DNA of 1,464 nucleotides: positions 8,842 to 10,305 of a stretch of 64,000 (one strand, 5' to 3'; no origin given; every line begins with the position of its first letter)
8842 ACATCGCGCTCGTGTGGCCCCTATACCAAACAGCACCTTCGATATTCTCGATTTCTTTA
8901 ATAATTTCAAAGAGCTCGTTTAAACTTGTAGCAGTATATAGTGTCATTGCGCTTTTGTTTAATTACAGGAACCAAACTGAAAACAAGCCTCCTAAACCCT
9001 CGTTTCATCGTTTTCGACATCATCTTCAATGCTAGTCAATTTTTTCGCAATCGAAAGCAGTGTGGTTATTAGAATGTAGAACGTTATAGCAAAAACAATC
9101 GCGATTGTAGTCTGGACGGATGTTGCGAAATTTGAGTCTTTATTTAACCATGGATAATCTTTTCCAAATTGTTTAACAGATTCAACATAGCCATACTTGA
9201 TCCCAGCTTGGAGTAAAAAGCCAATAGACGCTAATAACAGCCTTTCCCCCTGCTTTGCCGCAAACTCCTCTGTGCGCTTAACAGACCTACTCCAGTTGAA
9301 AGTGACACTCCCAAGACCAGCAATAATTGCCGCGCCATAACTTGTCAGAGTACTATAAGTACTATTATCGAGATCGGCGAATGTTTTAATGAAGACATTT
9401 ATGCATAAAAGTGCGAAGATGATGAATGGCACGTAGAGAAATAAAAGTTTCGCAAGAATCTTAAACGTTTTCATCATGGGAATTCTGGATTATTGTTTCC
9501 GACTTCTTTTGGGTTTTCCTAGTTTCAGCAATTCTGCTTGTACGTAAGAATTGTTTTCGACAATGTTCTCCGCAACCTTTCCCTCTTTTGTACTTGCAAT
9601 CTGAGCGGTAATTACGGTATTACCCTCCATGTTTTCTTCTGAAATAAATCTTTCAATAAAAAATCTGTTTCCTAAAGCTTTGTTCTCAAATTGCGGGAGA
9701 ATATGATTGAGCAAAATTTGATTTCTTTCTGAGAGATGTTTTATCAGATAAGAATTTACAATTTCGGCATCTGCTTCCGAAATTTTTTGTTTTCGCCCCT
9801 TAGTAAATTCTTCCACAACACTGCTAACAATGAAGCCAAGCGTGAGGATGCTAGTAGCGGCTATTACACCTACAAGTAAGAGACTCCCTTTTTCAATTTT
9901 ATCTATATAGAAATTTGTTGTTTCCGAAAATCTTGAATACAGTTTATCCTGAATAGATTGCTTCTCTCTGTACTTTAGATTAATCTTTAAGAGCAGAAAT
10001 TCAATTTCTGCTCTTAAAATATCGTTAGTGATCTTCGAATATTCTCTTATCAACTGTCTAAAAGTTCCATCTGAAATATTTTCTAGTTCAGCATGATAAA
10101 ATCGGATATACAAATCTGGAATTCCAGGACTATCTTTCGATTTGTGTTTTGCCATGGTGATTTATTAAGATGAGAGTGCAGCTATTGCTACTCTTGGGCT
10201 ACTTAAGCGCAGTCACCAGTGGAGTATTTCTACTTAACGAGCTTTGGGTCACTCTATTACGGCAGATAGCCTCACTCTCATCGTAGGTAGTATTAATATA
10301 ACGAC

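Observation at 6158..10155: Five-gene minus-strand cassette (two membrane proteins, FRG-domain protein, split small ORF, Ser-less patatin fusion): candidate undescribed defence-like system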

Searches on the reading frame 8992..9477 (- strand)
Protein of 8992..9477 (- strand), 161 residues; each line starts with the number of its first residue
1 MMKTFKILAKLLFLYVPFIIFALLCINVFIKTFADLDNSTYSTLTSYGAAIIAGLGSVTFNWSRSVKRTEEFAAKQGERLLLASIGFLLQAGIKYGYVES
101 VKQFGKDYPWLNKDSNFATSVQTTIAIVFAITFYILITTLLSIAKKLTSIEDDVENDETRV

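Call 4: search_protein_families(library=pfam, proteins=[window:8992-9477:-], max_evalue=1)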
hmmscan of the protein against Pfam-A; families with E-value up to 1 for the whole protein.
window:8992-9477:- (161 aa): 5 families
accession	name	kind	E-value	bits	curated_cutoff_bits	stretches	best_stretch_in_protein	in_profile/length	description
PF11911.13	DUF3429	-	0.005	17.5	39.1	1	15-88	13-83/144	Protein of unknown function (DUF3429)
PF00002.29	7tm_2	-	0.02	14.6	20.6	1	101-156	141-196/250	7 transmembrane receptor (Secretin family)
PF19607.4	DUF6112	-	0.11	12.7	25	1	5-63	26-81/88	Family of unknown function (DUF6112)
PF23908.1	DUF7250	-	0.14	12.8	27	1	87-119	39-71/103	Domain of unknown function (DUF7250)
PF19470.4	DUF6007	-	0.33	11.3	26.7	1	5-33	18-46/65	Family of unknown function (DUF6007)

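Call 5: search_protein_families(library=padloc, proteins=[window:8992-9477:-], max_evalue=1)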
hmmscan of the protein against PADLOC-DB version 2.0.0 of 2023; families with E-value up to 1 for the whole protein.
window:8992-9477:- (161 aa): 0 families

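Call 6: search_protein_families(library=ncbifam, proteins=[window:8992-9477:-], max_evalue=1)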
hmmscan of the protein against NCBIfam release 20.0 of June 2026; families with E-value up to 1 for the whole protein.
window:8992-9477:- (161 aa): 2 families
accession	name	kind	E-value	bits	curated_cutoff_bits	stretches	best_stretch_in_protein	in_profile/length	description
NF045846.1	MSC0882_dom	subfamily_domain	0.029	13.5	60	1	110-152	151-193/244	MSC_0882 family membrane protein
TIGR01218.1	Gpos_tandem_5TM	subfamily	0.41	10.4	35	1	33-147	53-166/208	tandem five-TM protein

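Call 39: search_protein_representatives(protein=window:8995-9477:-)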
Query: 161 residues. Proteins with E-value up to 0.001 (for the whole library): 24; up to 1e-10: 4; up to 1e-30: 1. The best 24 are listed.
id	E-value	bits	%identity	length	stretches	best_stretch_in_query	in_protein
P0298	2.5e-50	186.6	65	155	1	2-151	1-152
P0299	3.8e-22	95.2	41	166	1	8-148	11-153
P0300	7.5e-16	74.7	41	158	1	1-147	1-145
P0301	1.8e-12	63.8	36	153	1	9-139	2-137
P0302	3.1e-09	53.3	34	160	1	9-144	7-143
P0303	5.2e-08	49.3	29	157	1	3-140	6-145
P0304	7.0e-07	45.6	31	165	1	9-159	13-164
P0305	3.1e-06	43.5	30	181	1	10-144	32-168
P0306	7.6e-06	42.3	35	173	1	18-137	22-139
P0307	1.2e-05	41.6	30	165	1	10-128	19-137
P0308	1.3e-05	41.6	32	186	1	9-112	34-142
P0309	1.5e-05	41.3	31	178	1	7-114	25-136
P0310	1.7e-05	41.2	34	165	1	10-99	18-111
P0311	2.3e-05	40.7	34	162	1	8-98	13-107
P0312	4.9e-05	39.7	34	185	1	10-111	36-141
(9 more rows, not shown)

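Call 44: find_related_loci(query=A7, collection=metagenome_contigs, flank=6000)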
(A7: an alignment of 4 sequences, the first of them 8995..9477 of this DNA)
Query A7 (161 aa) in metagenome_contigs; peptide patterns used: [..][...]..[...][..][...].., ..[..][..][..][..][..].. (x = any residue, [..] = any of these).
433 stretches matched a pattern, but none encodes a relative of the query by tblastn (E <= 1e-3).

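Call 45: find_encoding_contigs(protein=P0298, flank=6000, max_places=3)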
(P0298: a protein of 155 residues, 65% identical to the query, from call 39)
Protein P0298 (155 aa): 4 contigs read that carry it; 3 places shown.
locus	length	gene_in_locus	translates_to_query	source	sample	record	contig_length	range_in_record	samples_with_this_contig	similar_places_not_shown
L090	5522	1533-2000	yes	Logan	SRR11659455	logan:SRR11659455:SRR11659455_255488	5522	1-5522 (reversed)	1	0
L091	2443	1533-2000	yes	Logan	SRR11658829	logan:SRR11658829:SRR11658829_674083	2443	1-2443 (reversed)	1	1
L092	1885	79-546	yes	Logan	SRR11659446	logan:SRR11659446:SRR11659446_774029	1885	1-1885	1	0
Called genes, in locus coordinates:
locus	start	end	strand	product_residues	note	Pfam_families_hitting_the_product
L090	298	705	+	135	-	-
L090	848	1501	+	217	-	-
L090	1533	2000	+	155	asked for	-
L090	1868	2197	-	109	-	-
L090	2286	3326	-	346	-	PF07494:Reg_prop (weak)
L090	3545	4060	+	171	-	-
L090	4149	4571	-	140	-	-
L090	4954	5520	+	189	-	?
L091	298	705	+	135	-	-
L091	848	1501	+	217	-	-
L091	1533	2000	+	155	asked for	-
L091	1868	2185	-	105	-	-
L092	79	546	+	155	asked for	-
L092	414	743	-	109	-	-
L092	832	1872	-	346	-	PF07494:Reg_prop (weak)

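Call 51: find_encoding_contigs(protein=P0299, flank=6000, max_places=2)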
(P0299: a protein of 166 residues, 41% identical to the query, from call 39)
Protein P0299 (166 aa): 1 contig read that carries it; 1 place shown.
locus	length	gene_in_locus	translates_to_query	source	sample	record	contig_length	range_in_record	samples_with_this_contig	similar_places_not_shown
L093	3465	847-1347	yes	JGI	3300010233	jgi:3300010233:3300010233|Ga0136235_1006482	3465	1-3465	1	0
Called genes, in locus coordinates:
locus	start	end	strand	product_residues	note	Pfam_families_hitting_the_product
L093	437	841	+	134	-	-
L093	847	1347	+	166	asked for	-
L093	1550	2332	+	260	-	PF00005:ABC_tran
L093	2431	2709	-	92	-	-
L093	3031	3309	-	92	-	-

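Call 66: search_protein_families(library=phrogs, proteins=[window:8992-9477:-], max_evalue=0.01)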
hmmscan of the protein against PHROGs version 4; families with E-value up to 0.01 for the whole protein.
window:8992-9477:- (161 aa): 0 families

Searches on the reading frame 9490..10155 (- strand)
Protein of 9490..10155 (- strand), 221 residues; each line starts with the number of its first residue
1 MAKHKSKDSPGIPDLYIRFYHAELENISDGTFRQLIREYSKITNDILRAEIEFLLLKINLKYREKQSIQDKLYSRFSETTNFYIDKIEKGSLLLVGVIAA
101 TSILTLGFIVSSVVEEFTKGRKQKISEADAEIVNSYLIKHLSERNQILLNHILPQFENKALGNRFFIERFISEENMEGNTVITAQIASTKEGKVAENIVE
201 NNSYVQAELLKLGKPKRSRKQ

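Call 4: search_protein_families(library=pfam, proteins=[window:9490-10155:-], max_evalue=1)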
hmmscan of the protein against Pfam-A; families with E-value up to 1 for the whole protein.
window:9490-10155:- (221 aa): 2 families
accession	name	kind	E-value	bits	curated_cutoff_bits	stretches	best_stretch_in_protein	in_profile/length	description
PF06465.18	DUF1087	-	0.096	13.3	22.8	1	208-221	42-55/63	CHD subfamily II, DUF1087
PF25718.1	Mycobacteriophage_73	-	0.11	13.4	27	1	18-52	51-84/85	Mycobacteriophage L5 gene 73 protein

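Call 5: search_protein_families(library=padloc, proteins=[window:9490-10155:-], max_evalue=1)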
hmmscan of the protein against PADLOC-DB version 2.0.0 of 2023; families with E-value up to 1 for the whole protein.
window:9490-10155:- (221 aa): 0 families

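Call 6: search_protein_families(library=ncbifam, proteins=[window:9490-10155:-], max_evalue=1)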
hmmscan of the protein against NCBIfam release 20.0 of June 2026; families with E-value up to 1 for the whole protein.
window:9490-10155:- (221 aa): 0 families

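Call 66: search_protein_families(library=phrogs, proteins=[window:9490-10155:-], max_evalue=0.01)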
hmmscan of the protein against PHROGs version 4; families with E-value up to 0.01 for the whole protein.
window:9490-10155:- (221 aa): 0 families

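Call 77: find_related_loci(query=A10, collection=metagenome_contigs, flank=6000)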
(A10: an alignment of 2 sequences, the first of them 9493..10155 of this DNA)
Query A10 (221 aa) in metagenome_contigs; peptide patterns used: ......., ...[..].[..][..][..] (x = any residue, [..] = any of these).
600 stretches matched a pattern, but none encodes a relative of the query by tblastn (E <= 1e-3).

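Call 78: find_related_loci(query=A10, collection=viral_contigs, flank=6000)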
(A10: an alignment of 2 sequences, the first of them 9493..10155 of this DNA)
Query A10 (221 aa) in viral_contigs; peptide patterns used: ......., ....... (x = any residue, [..] = any of these).
214 stretches matched a pattern, but none encodes a relative of the query by tblastn (E <= 1e-3).
